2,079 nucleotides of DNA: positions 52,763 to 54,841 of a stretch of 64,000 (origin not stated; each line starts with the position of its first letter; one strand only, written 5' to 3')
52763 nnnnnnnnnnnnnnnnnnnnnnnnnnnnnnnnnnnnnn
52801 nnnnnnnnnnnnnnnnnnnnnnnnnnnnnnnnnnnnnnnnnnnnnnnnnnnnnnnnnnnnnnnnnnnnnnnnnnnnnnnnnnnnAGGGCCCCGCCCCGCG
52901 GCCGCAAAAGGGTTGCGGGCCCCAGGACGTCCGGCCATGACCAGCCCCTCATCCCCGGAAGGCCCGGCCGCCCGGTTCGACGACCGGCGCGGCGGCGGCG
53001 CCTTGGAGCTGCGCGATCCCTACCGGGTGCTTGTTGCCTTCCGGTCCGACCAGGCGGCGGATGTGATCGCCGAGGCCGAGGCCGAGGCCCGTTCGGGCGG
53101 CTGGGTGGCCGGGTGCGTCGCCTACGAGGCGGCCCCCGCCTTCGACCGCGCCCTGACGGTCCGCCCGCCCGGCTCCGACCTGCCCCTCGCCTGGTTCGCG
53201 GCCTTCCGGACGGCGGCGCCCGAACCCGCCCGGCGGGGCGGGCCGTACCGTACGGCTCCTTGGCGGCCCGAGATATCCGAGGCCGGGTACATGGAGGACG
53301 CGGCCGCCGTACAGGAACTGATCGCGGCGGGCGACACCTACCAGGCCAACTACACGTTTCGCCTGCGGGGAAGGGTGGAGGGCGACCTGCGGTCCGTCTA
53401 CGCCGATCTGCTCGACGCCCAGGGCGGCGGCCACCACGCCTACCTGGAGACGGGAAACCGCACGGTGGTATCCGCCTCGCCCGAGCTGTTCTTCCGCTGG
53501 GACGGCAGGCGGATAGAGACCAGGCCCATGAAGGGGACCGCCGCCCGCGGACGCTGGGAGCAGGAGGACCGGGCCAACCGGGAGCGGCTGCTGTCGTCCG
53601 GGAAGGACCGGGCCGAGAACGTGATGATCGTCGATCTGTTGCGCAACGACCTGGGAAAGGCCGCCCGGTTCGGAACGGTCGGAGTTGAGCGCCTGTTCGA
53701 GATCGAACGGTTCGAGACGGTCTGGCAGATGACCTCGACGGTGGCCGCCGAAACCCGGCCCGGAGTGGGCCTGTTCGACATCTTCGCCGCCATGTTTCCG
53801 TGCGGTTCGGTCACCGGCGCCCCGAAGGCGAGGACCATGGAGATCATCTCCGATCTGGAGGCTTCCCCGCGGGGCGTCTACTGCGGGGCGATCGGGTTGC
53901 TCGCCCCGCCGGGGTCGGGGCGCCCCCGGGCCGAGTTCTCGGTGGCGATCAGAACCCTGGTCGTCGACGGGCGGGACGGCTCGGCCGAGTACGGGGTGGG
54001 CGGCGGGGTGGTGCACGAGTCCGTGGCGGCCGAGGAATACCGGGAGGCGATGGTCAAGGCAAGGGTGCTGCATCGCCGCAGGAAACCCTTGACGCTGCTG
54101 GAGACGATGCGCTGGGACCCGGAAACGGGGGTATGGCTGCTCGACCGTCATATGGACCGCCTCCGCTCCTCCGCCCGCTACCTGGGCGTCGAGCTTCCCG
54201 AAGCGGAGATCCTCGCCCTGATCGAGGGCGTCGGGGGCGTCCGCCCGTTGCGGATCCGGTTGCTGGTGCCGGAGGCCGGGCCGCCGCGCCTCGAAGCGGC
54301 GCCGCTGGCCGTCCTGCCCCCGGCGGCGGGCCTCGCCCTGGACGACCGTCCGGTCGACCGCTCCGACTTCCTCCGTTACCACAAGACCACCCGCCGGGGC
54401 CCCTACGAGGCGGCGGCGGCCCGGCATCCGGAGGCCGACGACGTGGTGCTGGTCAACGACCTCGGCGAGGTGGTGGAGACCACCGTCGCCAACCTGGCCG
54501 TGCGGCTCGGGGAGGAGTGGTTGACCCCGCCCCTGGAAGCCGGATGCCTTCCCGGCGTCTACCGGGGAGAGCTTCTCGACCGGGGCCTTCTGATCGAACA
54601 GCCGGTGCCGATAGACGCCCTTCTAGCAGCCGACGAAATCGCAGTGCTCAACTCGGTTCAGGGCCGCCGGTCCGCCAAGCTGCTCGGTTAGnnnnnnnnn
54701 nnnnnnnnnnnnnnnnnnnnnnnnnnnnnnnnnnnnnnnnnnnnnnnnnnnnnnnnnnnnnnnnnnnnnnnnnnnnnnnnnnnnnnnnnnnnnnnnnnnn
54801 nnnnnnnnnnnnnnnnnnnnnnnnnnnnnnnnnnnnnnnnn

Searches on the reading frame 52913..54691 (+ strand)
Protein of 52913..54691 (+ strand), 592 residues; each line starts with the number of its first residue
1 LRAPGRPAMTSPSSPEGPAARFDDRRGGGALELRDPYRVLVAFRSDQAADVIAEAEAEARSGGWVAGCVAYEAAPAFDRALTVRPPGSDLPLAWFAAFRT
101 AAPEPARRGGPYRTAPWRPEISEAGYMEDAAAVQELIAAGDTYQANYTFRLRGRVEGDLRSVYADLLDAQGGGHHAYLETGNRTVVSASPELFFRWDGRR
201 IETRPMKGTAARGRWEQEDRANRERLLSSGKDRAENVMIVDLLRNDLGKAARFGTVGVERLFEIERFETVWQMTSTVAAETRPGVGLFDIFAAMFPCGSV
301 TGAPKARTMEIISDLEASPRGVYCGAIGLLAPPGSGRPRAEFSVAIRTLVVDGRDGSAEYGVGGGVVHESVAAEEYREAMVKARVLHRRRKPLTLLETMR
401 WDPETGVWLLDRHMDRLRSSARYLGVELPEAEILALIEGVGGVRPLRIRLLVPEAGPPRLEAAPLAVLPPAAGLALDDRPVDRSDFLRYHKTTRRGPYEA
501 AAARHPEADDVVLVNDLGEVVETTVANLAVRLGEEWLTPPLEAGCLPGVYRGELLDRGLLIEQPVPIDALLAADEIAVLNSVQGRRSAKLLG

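Call 35: search_protein_families(library=pfam, proteins=[window:52913-54691:+])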
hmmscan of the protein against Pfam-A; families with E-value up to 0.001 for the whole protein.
window:52913-54691:+ (592 aa): 2 families
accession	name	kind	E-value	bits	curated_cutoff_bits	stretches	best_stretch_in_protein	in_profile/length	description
PF00425.24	Chorismate_bind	-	2e-80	270.5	27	1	123-382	2-257/257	chorismate binding enzyme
PF01063.24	Aminotran_4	-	4.7e-33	115.3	28.5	1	395-586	2-218/223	Amino-transferase class IV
